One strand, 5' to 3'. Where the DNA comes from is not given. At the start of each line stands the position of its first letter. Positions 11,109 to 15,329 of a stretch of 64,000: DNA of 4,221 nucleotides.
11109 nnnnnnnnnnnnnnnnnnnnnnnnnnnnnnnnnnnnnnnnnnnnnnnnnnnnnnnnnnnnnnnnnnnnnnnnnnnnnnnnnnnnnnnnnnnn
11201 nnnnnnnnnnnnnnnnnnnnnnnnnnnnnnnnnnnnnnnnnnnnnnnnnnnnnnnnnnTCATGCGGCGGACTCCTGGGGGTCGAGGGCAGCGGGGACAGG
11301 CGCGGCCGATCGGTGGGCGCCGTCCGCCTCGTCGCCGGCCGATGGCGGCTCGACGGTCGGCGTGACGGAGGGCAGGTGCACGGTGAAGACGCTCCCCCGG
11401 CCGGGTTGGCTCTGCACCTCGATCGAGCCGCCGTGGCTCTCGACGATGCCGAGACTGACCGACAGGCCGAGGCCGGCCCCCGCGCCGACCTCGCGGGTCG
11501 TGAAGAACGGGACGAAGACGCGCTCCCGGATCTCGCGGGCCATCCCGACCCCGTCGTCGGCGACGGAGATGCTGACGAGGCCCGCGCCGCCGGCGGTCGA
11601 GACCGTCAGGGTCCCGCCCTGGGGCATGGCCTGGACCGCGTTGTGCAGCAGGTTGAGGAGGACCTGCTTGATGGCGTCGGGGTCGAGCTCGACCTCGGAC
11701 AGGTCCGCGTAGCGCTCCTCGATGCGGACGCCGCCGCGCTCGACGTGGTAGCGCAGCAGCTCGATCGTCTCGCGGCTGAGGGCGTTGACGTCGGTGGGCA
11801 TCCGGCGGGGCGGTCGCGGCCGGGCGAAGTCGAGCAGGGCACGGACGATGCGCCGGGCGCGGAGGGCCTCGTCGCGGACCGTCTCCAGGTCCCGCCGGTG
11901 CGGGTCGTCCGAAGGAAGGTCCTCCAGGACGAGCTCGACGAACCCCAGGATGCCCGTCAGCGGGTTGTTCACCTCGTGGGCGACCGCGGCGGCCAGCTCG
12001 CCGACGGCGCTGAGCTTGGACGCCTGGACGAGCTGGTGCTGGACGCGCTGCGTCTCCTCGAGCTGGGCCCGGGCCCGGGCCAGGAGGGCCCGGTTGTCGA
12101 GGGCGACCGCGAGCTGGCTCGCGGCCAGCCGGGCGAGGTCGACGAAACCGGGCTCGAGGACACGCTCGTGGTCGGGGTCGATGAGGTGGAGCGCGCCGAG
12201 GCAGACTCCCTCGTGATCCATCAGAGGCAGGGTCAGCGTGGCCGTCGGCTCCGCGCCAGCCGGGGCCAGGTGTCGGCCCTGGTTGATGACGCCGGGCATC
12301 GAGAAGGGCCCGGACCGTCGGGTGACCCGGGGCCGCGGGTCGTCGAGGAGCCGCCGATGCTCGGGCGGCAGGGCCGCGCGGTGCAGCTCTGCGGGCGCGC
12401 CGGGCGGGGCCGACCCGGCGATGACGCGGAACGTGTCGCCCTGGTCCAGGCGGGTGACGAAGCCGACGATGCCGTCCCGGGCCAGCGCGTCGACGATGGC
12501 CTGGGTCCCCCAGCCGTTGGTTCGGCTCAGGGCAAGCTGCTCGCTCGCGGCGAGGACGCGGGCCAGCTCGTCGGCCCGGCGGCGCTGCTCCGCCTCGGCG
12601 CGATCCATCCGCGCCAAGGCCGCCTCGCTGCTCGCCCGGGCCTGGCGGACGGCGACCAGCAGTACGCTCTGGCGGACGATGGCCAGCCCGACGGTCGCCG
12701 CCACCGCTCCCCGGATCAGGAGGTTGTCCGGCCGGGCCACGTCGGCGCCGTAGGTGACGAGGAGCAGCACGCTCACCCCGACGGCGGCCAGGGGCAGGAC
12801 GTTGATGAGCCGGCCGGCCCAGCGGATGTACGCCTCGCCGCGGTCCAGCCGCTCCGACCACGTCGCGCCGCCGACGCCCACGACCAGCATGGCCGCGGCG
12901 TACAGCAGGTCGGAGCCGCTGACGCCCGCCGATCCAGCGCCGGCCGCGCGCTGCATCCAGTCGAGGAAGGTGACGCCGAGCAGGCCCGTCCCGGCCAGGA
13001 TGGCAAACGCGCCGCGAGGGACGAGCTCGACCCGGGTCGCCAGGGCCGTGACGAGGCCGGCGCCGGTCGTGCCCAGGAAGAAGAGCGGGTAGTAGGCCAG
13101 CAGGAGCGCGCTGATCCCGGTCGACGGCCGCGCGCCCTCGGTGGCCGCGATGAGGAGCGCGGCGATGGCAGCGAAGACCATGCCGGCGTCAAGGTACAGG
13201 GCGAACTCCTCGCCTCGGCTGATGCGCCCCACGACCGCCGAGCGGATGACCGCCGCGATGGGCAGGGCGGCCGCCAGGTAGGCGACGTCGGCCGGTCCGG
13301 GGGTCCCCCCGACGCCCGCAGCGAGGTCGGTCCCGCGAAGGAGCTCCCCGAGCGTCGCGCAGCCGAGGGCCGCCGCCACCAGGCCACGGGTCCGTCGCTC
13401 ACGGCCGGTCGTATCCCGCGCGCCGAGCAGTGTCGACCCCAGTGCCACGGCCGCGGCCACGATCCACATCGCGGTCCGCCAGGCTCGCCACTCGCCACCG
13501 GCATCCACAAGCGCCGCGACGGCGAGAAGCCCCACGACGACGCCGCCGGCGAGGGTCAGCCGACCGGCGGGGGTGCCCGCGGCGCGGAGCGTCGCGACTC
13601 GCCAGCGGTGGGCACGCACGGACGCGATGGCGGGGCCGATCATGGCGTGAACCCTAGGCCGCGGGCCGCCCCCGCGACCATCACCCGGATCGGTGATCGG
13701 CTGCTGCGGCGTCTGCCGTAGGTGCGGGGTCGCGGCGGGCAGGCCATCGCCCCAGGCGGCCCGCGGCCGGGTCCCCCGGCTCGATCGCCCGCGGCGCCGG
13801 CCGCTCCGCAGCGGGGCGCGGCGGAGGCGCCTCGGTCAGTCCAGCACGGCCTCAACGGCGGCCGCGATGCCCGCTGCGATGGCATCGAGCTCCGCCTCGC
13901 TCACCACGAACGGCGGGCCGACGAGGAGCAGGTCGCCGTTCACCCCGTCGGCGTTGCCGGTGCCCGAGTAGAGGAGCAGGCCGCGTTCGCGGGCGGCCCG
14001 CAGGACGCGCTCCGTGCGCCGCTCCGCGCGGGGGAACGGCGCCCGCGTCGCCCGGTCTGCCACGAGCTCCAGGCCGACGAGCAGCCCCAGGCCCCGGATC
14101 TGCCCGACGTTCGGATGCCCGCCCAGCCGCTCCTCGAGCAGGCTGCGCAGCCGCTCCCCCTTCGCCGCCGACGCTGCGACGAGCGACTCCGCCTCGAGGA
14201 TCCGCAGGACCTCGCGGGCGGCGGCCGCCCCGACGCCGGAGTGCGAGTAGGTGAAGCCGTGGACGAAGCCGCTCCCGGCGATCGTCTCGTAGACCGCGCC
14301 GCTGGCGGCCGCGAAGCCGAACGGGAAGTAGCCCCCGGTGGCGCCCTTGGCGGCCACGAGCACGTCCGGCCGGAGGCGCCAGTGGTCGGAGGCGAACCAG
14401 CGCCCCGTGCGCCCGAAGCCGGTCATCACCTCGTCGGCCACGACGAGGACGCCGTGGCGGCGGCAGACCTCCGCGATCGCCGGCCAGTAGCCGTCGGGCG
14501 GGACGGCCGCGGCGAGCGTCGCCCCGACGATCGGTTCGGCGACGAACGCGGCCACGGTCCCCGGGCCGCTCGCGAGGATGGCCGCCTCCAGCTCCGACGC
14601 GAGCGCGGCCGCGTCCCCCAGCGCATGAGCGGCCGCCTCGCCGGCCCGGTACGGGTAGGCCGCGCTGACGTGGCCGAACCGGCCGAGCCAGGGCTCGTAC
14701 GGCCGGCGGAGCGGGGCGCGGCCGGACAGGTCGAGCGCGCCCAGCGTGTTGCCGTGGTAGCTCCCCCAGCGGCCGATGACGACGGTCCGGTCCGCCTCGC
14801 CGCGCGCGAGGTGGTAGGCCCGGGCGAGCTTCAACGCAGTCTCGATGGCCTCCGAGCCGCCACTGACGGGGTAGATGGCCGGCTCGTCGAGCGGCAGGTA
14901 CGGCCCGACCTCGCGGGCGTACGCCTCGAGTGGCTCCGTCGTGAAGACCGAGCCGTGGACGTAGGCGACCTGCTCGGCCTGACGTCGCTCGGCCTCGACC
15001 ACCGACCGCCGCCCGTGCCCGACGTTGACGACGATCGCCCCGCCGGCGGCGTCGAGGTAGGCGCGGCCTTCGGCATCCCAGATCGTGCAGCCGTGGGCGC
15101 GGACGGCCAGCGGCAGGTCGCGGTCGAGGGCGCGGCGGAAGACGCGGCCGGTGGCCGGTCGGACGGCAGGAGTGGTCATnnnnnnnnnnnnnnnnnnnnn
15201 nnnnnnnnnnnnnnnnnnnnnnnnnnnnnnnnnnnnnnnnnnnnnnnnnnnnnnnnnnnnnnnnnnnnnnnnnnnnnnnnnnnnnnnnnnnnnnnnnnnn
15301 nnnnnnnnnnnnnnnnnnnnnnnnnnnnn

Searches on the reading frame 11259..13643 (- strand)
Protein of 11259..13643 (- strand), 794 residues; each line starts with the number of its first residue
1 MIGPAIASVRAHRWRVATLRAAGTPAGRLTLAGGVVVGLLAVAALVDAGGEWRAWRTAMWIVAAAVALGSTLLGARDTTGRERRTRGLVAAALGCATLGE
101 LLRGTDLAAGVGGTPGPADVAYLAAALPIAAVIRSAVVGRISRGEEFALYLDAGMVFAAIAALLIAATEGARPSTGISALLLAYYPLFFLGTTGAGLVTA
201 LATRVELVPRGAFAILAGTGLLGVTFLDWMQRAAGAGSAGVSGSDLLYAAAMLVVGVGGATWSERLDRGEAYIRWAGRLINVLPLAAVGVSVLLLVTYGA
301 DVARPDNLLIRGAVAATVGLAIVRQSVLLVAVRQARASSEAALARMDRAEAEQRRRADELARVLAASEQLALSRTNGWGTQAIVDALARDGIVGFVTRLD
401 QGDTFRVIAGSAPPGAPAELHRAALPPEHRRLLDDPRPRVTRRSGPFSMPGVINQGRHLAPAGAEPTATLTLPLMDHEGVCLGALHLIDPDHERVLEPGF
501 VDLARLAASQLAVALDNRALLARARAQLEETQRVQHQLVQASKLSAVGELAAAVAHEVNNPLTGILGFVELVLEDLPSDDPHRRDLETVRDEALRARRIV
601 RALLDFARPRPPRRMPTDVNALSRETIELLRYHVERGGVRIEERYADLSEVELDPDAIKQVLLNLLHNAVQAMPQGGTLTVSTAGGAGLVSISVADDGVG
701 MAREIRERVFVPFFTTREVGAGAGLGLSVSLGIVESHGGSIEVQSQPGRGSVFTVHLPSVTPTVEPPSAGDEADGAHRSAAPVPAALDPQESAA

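Call 8: search_protein_families(library=pfam, proteins=[window:11259-13643:-], max_evalue=0.00001)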
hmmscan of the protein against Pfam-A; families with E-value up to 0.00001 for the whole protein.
window:11259-13643:- (794 aa): 2 families
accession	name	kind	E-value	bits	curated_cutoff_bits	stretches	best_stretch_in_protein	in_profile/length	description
PF02518.31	HATPase_c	-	1.4e-25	90.3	26.4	1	654-759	2-109/111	Histidine kinase-, DNA gyrase B-, and HSP90-like ATPase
PF00512.31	HisKA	-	3.9e-16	59.3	26.9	1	547-610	2-64/66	His Kinase A (phospho-acceptor) domain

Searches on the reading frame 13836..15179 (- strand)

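Call 3: search_protein_families(library=pfam, proteins=[window:13836-15179:-], max_evalue=0.01)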
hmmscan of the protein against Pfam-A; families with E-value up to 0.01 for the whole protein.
window:13836-15179:- (447 aa): 1 family
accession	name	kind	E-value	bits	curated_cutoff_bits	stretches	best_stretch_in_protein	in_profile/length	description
PF00202.27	Aminotran_3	-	8.6e-80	268.8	30.5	1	25-441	13-402/403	Aminotransferase class-III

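Call 4: search_protein_families(library=ncbifam, proteins=[window:13836-15179:-], max_evalue=0.01)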
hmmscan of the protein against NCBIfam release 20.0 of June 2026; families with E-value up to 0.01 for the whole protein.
window:13836-15179:- (447 aa): 69 families (the best 25 are shown)
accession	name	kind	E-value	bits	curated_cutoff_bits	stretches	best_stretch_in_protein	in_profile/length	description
NF005685.0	PRK07483.1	equivalog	1.5e-135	452.5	485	1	11-446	2-439/444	aspartate aminotransferase family protein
NF005375.0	PRK06917.1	equivalog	9.2e-116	387.2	535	1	15-446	8-440/448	aspartate aminotransferase family protein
NF005683.0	PRK07481.1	subfamily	4.4e-99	332.5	575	1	25-445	32-450/453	hypothetical protein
NF005682.0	PRK07480.1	subfamily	1.8e-93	313.8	510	1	26-445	40-452/459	aminotransferase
NF005102.0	PRK06541.1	equivalog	4.2e-93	312.4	574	1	19-442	32-453/460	aspartate aminotransferase family protein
NF005684.0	PRK07482.1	subfamily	7.9e-88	295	687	1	27-446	38-456/464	hypothetical protein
NF004767.0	PRK06105.1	subfamily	2.1e-87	293.6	517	1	26-445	35-450/460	aminotransferase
NF005812.0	PRK07678.1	subfamily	3.1e-87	293.1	488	1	25-444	33-449/451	aminotransferase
NF005447.0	PRK07036.1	equivalog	3.8e-86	289.6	618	1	25-445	39-455/468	aminotransferase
NF004718.0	PRK06062.1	subfamily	2e-77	260.7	472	1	26-444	43-448/454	hypothetical protein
NF004625.0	PRK05965.1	subfamily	9.4e-76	255.4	729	1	27-446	34-449/460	hypothetical protein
NF009068.0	PRK12403.1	equivalog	3.6e-72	243.6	817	1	17-444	31-452/460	aspartate aminotransferase family protein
TIGR00508.1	bioA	equivalog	2.3e-71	240.6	405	1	25-442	17-418/419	adenosylmethionine--8-amino-7-oxononanoate transaminase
NF052567.1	OmAmTferAptACaul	equivalog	1.5e-69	234.8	500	1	18-444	15-430/431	omega-aminotransferase AptA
NF041821.1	daptide_amino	equivalog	3.2e-66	223.6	450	1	19-442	11-404/405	daptide-type RiPP biosynthesis aminotransferase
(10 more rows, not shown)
